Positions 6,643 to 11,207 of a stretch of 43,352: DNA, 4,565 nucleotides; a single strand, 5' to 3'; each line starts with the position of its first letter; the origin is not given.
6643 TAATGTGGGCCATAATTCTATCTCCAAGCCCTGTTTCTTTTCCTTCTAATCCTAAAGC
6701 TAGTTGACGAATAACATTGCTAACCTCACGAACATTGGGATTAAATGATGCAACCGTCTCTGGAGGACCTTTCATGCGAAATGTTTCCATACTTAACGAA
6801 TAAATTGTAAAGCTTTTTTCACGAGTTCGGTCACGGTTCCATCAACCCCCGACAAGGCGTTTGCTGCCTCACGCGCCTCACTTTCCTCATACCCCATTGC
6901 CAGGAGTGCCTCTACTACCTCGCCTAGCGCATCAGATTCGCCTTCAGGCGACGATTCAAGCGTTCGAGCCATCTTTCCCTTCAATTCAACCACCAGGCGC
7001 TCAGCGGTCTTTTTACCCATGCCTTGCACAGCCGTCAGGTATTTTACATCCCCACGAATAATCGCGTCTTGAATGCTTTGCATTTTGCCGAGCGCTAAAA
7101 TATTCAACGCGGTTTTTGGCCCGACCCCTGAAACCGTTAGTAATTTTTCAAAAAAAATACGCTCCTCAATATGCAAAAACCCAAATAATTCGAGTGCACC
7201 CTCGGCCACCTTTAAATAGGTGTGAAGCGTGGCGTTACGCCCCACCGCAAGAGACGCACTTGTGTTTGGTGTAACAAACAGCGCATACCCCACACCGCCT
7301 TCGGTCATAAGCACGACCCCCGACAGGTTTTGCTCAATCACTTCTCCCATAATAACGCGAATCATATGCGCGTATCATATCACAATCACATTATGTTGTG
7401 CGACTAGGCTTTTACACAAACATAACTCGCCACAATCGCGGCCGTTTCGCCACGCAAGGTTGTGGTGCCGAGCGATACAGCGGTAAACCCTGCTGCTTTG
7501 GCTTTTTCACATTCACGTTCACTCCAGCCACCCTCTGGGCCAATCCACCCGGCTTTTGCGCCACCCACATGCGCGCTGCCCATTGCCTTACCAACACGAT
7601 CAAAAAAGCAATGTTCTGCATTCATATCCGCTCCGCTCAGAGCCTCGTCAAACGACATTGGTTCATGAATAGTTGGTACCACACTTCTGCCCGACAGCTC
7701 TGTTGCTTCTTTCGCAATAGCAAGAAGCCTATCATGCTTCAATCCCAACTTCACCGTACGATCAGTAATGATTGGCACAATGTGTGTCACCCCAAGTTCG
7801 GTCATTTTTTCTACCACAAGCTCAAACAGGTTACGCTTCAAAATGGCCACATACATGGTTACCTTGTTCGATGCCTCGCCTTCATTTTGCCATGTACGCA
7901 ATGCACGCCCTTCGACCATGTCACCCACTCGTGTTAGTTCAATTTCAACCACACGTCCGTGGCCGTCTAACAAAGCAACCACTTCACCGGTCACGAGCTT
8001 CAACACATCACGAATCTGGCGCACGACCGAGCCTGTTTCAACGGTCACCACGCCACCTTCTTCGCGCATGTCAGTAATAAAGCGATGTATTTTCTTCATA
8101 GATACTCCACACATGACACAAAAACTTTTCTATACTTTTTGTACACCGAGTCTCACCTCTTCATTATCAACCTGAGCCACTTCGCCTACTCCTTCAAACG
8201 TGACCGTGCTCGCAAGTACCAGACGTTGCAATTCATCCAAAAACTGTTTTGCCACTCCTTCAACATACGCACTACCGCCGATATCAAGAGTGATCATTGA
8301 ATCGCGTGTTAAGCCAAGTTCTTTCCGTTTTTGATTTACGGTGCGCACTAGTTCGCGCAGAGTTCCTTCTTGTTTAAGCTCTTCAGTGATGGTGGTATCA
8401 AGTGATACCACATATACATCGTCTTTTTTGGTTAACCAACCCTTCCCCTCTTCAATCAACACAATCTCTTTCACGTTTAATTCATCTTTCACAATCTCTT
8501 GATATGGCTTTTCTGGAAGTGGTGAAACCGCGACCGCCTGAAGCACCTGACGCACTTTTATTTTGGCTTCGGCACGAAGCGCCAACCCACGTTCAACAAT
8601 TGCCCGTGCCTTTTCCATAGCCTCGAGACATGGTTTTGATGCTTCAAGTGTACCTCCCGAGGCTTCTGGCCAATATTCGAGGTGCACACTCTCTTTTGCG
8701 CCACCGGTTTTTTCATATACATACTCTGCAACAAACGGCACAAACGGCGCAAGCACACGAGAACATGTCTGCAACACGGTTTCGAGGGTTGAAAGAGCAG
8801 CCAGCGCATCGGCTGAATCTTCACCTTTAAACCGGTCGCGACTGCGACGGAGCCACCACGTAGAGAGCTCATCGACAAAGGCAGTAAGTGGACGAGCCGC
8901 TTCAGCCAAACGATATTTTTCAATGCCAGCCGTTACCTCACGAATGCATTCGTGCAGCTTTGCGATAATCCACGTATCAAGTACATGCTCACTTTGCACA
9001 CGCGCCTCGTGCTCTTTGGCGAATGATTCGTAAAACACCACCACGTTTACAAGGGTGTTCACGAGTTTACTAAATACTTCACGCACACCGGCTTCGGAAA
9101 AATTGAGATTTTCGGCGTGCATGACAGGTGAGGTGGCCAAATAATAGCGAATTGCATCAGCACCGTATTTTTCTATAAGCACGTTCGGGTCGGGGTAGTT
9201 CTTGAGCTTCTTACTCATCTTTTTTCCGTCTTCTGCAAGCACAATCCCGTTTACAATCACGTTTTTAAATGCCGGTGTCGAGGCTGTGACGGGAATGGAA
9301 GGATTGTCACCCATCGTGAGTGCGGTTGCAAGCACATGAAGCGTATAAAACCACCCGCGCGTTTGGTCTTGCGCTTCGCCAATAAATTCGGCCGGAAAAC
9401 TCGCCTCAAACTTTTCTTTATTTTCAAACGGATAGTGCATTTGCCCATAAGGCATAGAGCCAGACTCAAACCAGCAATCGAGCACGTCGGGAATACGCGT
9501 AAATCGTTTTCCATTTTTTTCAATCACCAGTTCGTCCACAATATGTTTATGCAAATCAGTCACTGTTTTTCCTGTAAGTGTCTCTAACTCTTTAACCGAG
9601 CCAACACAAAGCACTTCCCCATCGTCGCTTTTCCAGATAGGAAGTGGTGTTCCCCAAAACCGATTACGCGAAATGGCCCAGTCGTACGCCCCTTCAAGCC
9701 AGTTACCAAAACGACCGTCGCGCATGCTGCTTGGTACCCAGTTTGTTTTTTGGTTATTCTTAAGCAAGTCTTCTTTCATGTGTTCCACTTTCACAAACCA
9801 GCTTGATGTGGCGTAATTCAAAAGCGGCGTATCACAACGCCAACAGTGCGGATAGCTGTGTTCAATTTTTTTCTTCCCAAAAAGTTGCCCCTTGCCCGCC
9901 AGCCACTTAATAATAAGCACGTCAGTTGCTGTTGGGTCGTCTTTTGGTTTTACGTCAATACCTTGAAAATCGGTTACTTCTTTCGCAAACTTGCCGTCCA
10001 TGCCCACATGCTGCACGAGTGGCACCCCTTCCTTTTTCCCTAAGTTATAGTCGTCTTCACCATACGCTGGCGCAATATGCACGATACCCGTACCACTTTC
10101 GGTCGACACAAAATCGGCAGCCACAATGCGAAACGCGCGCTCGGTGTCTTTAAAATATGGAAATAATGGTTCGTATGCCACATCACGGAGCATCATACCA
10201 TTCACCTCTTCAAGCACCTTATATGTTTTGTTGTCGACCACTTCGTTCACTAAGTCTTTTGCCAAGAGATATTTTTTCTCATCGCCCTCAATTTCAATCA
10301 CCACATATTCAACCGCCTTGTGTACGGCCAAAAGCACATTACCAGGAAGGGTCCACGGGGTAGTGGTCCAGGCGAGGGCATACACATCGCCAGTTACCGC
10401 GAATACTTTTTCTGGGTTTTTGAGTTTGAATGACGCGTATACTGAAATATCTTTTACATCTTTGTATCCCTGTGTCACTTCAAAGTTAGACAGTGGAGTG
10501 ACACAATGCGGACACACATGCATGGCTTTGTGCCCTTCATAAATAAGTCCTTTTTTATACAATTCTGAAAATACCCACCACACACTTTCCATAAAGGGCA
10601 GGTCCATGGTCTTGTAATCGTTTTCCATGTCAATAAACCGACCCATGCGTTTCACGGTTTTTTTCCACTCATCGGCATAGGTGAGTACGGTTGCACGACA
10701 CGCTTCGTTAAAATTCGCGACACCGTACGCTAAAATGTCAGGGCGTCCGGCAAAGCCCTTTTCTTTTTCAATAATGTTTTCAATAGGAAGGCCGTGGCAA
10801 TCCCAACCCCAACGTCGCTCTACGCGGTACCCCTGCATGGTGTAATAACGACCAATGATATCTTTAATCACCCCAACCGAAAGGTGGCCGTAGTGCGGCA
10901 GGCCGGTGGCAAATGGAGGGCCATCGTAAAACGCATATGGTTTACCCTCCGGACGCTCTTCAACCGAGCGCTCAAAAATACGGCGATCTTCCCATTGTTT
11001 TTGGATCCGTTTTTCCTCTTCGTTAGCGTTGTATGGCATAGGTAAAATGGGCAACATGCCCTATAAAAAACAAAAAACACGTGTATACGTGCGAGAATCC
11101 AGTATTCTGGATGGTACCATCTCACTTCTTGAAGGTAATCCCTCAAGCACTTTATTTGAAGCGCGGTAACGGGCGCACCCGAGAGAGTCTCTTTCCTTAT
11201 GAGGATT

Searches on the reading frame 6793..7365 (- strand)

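Call 7: search_protein_families(library=pfam, proteins=[window:6793-7365:-], max_evalue=0.001)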
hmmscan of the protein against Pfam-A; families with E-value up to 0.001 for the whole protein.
window:6793-7365:- (190 aa): 4 families
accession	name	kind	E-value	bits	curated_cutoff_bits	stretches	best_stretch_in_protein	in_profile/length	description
PF14520.12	HHH_5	-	3.7e-17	63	27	1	72-129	1-56/57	Helix-hairpin-helix domain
PF01330.27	RuvA_N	-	2.1e-13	50.6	23.6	1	1-62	1-61/61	RuvA N terminal domain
PF07499.19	RuvA_C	-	2.6e-08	34.7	24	1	145-189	1-46/47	RuvA, C-terminal domain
PF00633.29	HHH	-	6.2e-08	32.5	24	0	73-91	11-29/30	Helix-hairpin-helix motif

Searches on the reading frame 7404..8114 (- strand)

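Call 7: search_protein_families(library=pfam, proteins=[window:7404-8114:-], max_evalue=0.001)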
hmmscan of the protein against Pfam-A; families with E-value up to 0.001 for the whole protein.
window:7404-8114:- (236 aa): 1 family
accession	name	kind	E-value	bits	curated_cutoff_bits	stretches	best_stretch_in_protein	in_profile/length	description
PF04452.19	Methyltrans_RNA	-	4.3e-35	121.2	23.9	1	82-230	4-161/165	RNA methyltransferase domain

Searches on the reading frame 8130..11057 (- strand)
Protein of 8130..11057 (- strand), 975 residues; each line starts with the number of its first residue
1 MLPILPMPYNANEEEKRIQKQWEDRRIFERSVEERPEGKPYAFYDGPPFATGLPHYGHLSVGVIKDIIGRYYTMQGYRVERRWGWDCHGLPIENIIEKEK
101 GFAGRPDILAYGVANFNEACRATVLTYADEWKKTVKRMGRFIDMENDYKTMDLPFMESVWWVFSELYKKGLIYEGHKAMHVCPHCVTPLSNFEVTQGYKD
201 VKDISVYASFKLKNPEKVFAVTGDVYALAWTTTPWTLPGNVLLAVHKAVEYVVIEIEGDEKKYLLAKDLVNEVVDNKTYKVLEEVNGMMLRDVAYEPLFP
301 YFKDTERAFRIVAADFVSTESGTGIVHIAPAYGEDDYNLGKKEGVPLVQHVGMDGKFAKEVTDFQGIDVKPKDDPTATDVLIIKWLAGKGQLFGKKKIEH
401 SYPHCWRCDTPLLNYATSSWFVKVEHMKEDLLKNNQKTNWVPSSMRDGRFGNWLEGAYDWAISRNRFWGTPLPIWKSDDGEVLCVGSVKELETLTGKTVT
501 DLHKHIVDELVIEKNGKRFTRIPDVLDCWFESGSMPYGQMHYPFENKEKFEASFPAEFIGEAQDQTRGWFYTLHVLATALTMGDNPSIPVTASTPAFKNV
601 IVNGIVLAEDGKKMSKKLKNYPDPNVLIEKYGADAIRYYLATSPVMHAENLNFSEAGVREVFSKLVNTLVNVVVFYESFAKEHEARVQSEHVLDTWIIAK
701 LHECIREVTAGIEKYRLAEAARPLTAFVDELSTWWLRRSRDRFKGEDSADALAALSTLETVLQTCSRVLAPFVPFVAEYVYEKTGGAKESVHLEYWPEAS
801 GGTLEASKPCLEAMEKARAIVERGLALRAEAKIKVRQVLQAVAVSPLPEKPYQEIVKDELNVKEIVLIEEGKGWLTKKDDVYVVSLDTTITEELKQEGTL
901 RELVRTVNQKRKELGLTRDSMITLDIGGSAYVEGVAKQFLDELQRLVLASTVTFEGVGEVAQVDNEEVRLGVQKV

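Call 6: search_protein_families(library=pfam, proteins=[window:8130-11057:-], max_evalue=0.001)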
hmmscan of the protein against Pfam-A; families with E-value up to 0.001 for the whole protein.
window:8130-11057:- (975 aa): 5 families
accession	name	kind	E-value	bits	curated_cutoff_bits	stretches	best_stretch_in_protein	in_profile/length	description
PF00133.28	tRNA-synt_1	-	5.3e-140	467.3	22.7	1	18-651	2-413/414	tRNA synthetases class I (I, L, M and V)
PF08264.19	Anticodon_1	-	2.5e-31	109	25.1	1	694-841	1-146/148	Anticodon-binding domain of tRNA ligase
PF09334.17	tRNA-synt_1g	-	1.2e-20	74.2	20.1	2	588-673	303-387/391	tRNA synthetases class I (M)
PF19302.4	DUF5915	-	3.2e-16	59.9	27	1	866-974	84-194/195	Domain of unknown function (DUF5915)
PF01406.26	tRNA-synt_1e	-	0.0001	22.2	27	0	601-660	242-298/301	tRNA synthetases class I (C) catalytic domain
